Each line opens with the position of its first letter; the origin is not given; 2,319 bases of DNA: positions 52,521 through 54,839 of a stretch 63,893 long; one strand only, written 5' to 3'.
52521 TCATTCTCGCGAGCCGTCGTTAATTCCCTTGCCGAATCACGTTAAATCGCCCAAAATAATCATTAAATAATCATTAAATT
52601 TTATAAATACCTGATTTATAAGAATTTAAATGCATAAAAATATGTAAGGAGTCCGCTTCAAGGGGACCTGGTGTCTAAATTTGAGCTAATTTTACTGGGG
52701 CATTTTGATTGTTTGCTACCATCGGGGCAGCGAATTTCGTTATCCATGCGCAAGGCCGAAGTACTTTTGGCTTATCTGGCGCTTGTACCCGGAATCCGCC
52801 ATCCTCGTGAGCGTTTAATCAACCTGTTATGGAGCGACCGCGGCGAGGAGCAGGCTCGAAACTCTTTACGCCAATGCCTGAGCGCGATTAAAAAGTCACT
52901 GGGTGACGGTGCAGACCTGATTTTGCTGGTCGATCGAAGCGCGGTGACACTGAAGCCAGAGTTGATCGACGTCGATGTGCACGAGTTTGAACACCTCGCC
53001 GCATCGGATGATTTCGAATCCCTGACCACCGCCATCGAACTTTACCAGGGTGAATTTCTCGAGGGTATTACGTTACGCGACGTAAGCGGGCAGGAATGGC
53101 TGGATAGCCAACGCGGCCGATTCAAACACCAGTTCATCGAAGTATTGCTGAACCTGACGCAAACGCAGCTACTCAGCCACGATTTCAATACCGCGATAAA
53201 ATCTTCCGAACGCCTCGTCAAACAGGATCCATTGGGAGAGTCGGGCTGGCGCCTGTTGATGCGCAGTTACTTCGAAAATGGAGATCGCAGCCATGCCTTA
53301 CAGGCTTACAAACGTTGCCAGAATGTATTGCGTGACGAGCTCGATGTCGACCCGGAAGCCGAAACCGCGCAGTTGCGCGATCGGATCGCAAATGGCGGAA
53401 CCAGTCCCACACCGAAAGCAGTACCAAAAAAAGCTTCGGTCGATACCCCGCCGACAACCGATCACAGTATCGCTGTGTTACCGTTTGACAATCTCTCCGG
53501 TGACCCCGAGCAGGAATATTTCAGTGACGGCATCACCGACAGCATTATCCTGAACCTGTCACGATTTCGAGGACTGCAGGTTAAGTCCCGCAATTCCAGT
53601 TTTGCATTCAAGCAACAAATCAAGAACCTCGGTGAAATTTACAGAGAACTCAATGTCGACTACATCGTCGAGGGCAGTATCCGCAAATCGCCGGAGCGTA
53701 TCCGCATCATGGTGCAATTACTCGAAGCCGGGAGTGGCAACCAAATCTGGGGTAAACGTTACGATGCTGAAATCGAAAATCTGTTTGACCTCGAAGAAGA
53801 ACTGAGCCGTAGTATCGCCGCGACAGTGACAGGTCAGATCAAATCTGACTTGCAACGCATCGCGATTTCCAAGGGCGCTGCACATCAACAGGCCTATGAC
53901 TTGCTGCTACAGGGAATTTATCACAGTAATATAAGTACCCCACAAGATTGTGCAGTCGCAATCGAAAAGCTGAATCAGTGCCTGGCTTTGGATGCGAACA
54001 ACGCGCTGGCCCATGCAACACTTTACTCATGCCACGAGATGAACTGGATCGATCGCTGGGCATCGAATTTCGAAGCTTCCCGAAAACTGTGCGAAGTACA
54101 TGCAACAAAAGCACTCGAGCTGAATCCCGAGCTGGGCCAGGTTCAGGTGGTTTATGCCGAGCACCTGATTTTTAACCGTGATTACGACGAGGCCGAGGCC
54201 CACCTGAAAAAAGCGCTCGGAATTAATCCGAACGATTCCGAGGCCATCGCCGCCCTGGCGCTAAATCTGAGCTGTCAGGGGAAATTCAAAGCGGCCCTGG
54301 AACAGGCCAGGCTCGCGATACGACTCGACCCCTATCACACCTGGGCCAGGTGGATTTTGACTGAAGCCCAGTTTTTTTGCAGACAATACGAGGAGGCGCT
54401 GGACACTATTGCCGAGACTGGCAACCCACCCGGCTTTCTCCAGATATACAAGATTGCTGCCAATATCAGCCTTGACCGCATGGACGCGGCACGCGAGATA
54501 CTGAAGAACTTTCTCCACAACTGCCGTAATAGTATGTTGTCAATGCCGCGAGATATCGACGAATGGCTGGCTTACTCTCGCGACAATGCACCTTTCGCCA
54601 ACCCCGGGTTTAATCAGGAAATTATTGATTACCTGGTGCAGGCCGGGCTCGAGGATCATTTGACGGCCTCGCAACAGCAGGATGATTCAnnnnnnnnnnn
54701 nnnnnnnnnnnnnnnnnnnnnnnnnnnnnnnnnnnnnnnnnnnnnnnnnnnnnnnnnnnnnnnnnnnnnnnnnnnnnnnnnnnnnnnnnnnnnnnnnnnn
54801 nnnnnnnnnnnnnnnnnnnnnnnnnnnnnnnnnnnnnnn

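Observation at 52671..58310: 1879-aa SARP/BTAD regulator carrying four complete tandem TolB-N-like plus TPR sensor modules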

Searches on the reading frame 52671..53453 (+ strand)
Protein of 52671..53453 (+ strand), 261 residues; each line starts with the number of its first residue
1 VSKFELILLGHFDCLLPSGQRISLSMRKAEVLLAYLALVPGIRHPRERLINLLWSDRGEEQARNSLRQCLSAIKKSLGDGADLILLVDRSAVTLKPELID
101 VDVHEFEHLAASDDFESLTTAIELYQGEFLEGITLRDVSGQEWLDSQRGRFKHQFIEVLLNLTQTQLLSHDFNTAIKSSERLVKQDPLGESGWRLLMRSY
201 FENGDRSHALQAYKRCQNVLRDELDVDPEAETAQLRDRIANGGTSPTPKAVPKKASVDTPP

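Call 20: search_solved_structures(query=window:52671-53453:+, max_evalue=1)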
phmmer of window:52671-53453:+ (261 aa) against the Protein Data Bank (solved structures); distinct sequences matched with E-value up to 1: 34.
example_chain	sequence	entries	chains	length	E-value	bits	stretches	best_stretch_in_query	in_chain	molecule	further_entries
9qhb_A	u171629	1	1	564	1.7e-22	83.3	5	159-217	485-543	Engineered tetratricopeptide repeat protein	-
8bu0_A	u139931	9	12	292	3.4e-14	56.1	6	157-217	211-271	Consensus tetratricopeptide repeat protein | Crystal structure of an 8-repeat consensus TPR superhelix with Zinc. | Monomer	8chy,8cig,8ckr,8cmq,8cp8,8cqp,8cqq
9qhc_A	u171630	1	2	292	2.9e-12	49.8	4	158-216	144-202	Engineered tetratricopeptide repeat protein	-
8hvr_I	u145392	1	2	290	1.1e-07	34.8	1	19-241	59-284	Regulatory protein AfsR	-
8ch0_A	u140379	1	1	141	3.5e-07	33.1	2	159-216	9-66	Consensus tetratricopeptide repeat protein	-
2fo7_A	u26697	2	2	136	3.8e-07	33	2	158-216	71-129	SYNTHETIC CONSENSUS TPR PROTEIN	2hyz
8k60_I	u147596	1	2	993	1.1e-06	31.5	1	19-242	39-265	Regulatory protein AfsR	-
8jke_I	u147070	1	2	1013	1.1e-06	31.5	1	19-242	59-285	Regulatory protein AfsR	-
2fez_A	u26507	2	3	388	5.1e-06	29.3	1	28-241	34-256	Probable regulatory protein embR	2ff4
1na0_A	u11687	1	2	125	4.7e-05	26.2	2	161-217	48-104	designed protein CTPR3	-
9gzg_A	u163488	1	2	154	5.9e-05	25.9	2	169-217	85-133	Engineered CTPR protein with glutamic acids for conductivity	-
6vfi_B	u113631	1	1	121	0.0003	23.5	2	171-216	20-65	O43_dn18B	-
6vfh_A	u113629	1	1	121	0.00044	23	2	171-216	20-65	T33_dn10A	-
6v8e_A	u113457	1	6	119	0.00056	22.6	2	171-216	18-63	Designed protein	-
3kd7_A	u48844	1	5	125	0.001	21.8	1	160-216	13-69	CTPR390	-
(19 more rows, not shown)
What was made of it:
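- Sequence matches to AfsR and EmbR (call 20).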

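Call 74: find_homologous_proteins(query=window:52671-53453:+, max_evalue=1e-20)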
Query window:52671-53453:+ (261 aa): 45 proteins with E <= 1e-20 among 1122 candidates.
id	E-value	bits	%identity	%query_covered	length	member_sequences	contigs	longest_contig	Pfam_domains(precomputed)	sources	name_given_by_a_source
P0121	6.2e-120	417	77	93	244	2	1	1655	PF03704.24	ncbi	-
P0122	2.2e-119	415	77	93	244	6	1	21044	PF03704.24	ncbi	-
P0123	2.8e-118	412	71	100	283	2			PF03704.24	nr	nr:hypothetical protein [Gammaproteobacteria bacterium]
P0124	1.7e-117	409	74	94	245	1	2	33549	PF03704.24,PF00486.35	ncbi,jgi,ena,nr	ncbi:MAG: hypothetical protein OER87_07765 [Gammaproteobacteria bacterium]|nr:hypothetical protein [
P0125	1.8e-114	399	72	100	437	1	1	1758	PF03704.24,PF00486.35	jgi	jgi:TolB-like protein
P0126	1.8e-111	390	72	92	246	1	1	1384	PF03704.24,PF00486.35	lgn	-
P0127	8.4e-107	374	72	93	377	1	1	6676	PF03704.24,PF00486.35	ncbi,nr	ncbi:MAG: hypothetical protein GY763_13150, partial [Gammaproteobacteria bacterium]|nr:hypothetical 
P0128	5.7e-106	372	69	95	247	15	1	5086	PF03704.24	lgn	-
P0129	8.7e-106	371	65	98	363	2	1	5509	PF03704.24,PF00486.35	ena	-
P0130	1.1e-102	361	67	93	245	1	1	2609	PF03704.24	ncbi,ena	-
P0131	1.3e-102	361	69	93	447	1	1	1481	PF03704.24,PF00486.35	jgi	-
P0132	4.7e-101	355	67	93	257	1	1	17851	PF03704.24,PF00486.35,PF07719.24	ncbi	-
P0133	9.0e-99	348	79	76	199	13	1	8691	PF03704.24,PF00486.35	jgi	jgi:DNA-binding SARP family transcriptional activator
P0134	2.0e-85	304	56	99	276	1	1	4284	PF03704.24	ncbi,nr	ncbi:MAG: BTAD domain-containing putative transcriptional regulator, partial [Gammaproteobacteria ba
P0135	2.0e-82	294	56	98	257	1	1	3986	PF03704.24,PF00486.35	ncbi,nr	ncbi:MAG: BTAD domain-containing putative transcriptional regulator, partial [Gammaproteobacteria ba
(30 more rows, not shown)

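Call 75: find_encoding_contigs(protein=P0124, flank=8000, max_places=2)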
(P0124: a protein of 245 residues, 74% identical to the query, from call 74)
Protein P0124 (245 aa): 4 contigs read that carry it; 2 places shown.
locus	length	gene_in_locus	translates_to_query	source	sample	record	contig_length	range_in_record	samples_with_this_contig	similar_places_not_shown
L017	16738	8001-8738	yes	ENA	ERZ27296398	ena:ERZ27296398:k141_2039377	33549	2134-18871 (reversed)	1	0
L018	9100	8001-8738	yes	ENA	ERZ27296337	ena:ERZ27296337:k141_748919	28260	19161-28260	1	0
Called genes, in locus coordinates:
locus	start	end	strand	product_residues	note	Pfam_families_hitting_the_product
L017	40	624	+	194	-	PF01810:LysE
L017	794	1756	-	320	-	PF00753:Lactamase_B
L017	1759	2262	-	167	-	PF00578:AhpC-TSA, PF08534:Redoxin (weak), PF13098:Thioredoxin_2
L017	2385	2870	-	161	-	PF02635:DsrE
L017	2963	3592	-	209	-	PF00072:Response_reg, PF06490:FleQ (weak), PF04545:Sigma70_r4 (weak), PF08281:Sigma70_r4_2, PF00196:GerE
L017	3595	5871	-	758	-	PF12974:Phosphonate-bd, PF00512:HisKA, PF02518:HATPase_c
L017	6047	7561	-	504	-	PF00171:Aldedh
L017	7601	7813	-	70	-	-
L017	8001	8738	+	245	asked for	PF00486:Trans_reg_C (weak), PF03704:BTAD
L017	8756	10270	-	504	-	PF07364:DUF1485, PF07171:MlrC_C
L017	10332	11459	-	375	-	PF03150:CCP_MauG, PF21419:RoxA-like_Cyt-c (faint)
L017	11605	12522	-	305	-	PF00892:EamA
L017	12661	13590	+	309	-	PF00892:EamA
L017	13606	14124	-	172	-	PF05995:CDO_I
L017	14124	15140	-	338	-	PF00389:2-Hacid_dh (weak), PF02826:2-Hacid_dh_C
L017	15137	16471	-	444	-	PF00355:Rieske, PF19301:LigXa_C (faint)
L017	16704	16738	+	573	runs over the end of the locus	-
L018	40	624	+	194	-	PF01810:LysE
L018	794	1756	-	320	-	PF00753:Lactamase_B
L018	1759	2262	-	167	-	PF00578:AhpC-TSA, PF08534:Redoxin (weak), PF13098:Thioredoxin_2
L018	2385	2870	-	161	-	PF02635:DsrE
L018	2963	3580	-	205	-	PF06490:FleQ (weak), PF00072:Response_reg, PF08281:Sigma70_r4_2, PF04545:Sigma70_r4 (weak), PF00196:GerE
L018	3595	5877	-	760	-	PF12974:Phosphonate-bd, PF00512:HisKA, PF02518:HATPase_c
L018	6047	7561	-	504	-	PF00171:Aldedh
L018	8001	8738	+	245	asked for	PF00486:Trans_reg_C (weak), PF03704:BTAD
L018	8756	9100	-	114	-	?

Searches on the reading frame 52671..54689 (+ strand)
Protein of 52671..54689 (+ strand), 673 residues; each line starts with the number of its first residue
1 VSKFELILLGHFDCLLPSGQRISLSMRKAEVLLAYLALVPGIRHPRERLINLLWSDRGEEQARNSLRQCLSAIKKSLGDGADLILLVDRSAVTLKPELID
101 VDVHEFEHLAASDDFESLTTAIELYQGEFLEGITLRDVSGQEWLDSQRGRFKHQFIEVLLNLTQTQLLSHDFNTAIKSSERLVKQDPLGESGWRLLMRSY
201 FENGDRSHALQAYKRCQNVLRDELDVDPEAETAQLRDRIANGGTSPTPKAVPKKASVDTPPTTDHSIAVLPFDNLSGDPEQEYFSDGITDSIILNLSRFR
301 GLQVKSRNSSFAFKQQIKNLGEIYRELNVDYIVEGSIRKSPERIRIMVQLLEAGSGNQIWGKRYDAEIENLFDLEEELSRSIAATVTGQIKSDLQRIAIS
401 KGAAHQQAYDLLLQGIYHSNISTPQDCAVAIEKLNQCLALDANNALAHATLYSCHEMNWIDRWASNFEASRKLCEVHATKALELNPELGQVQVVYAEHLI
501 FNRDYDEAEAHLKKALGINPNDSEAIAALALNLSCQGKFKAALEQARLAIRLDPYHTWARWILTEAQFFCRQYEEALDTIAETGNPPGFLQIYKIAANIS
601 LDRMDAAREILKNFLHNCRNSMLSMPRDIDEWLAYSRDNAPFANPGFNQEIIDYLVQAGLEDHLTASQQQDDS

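Call 33: predict_structure(alignment_id=A1)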
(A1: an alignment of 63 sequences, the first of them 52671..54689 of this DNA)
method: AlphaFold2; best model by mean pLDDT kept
length: 673 residues; sequences in the alignment: 63
mean_pLDDT: 84.9   pTM: 0.57
mean pLDDT of the five models: 84.9, 84.3, 84.2, 83.1, 81.8
residues with pLDDT >= 90: 303; 70-90: 311; 50-70: 25; < 50: 34
segments of 3 or more residues with pLDDT < 50: 246-263, 389-403
pLDDT, mean of each block of 10 residues (from residue 1): 85 87 88 89 78 78 90 88 87 89 90 87 92 80 81 89 90 94 91 95 93 92 82 89 47 31 71 79 85 79 80 74 81 87 83 75 78 78 66 38 63 85 90 94 91 94 91 97 91 97 97 90 93 97 95 85 95 96 77 95 97 92 91 93 96 96 81 60
secondary structure, 60 per line:
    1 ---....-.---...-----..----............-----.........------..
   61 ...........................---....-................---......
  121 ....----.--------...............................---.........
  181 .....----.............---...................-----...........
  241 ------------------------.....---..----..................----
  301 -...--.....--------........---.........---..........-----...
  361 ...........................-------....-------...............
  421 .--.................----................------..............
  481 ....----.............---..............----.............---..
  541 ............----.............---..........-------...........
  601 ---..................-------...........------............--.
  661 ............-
elements in order: E4-7 E13-15 H27-38 H46-52 H59-84 E85-87 E91-94 E99-101 H102-111 H115-124 H138-168 H172-185 H190-202 H206-224 H230-240 E265-269 H279-296 E302-304 H307-311 H320-327 E331-339 E343-352 E358-367 H368-387 H395-398 H406-421 H424-440 H445-460 H467-484 H489-501 H505-518 H523-535 H539-552 H557-569 H573-582 H590-600 H604-621 H629-639 H646-657 H660-672
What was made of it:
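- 53406..53459 (+): Low-complexity linker, aa 246-263, predicted disordered. pLDDT is below 50 for residues 246-263 (call 33).
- On TPR repeat proteins: The model shows helical pairs at 406-672 (call 33).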

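Call 35: fold_search(model_id=the predicted structure, library=pdb)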
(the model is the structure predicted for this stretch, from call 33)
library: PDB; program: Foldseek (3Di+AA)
matches with E <= 10: 1553; with E <= 0.001: 270
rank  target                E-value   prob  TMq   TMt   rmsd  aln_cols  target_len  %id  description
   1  4ui9_F                8.8e-09  1.00  0.27  0.35  21.7       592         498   12  Atomic structure of the human Anaphase-Promoting Complex (released 2015-06-17)
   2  8k60_J                1.2e-08  1.00  0.31  0.79   2.9       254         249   23  Cryo-EM structure of Streptomyces coelicolor transcription initiation complex with the global transcription factor Afs (released 2024-07-31)
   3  4ui9_H                1.3e-08  1.00  0.29  0.38  22.2       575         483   11  Atomic structure of the human Anaphase-Promoting Complex (released 2015-06-17)
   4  8k60_I                1.9e-08  1.00  0.32  0.80   2.7       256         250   23  Cryo-EM structure of Streptomyces coelicolor transcription initiation complex with the global transcription factor Afs (released 2024-07-31)
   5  5l9u_F                3.0e-08  1.00  0.28  0.38  21.8       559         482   13  Model of human Anaphase-promoting complex/Cyclosome (APC/C-CDH1) with a cross linked Ubiquitin variant-substrate-UBE2C (released 2016-09-14)
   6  8hvr_I                3.2e-08  1.00  0.32  0.79   3.0       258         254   23  Cryo-EM structure of AfsR-dependent transcription activation complex with afsS promoter (released 2023-12-27)
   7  2fez                  3.3e-08  1.00  0.31  0.53   3.7       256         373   21  Mycobacterium tuberculosis EmbR (released 2006-01-24)
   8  5g05_H                3.4e-08  1.00  0.29  0.38  22.5       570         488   12  Cryo-EM structure of combined apo phosphorylated APC (released 2016-05-25)
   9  1w3b_A                3.6e-08  1.00  0.26  0.41  14.7       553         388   14  The superhelical TPR domain of O-linked GlcNAc transferase reveals structural similarities to importin alpha. (released 2004-09-09)
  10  2ff4_A                4.2e-08  1.00  0.31  0.52   3.8       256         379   21  Mycobacterium tuberculosis EmbR in complex with low affinity phosphopeptide (released 2006-01-24)
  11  5g04_F                4.4e-08  1.00  0.27  0.35  21.7       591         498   12  Structure of the human APC-Cdc20-Hsl1 complex (released 2016-05-25)
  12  9gaw_P                5.3e-08  1.00  0.26  0.34  22.2       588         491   12  High-resolution structure of the Anaphase-promoting complex/cyclosome (APC/C) bound to co-activator Cdh1 (released 2024-08-14)
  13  6q6g_J                5.5e-08  1.00  0.27  0.36  21.2       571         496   13  Cryo-EM structure of the APC/C-Cdc20-Cdk2-cyclinA2-Cks2 complex, the D1 box class (released 2019-09-11)
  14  8a3t_F                5.7e-08  1.00  0.27  0.35  17.3       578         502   11  S. cerevisiae APC/C-Cdh1 complex (released 2022-08-31)
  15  7dhg_C                5.7e-08  1.00  0.26  0.35  27.7       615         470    9  Crystal structure of SARS-CoV-2 Orf9b complex with human TOM70 (released 2021-05-12)
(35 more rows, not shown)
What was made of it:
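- Closest known: Large SARP regulators, type AfsR. Same: The N-terminal ODB (winged helix) plus BTAD head has the same fold (TM 0.80 to 8k60, call 35).
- The AF2 model (pLDDT 84.9) superposes on the AfsR SARP domain at TM 0.79-0.80 and rmsd 2.7-3.0 A (calls 33, 35).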
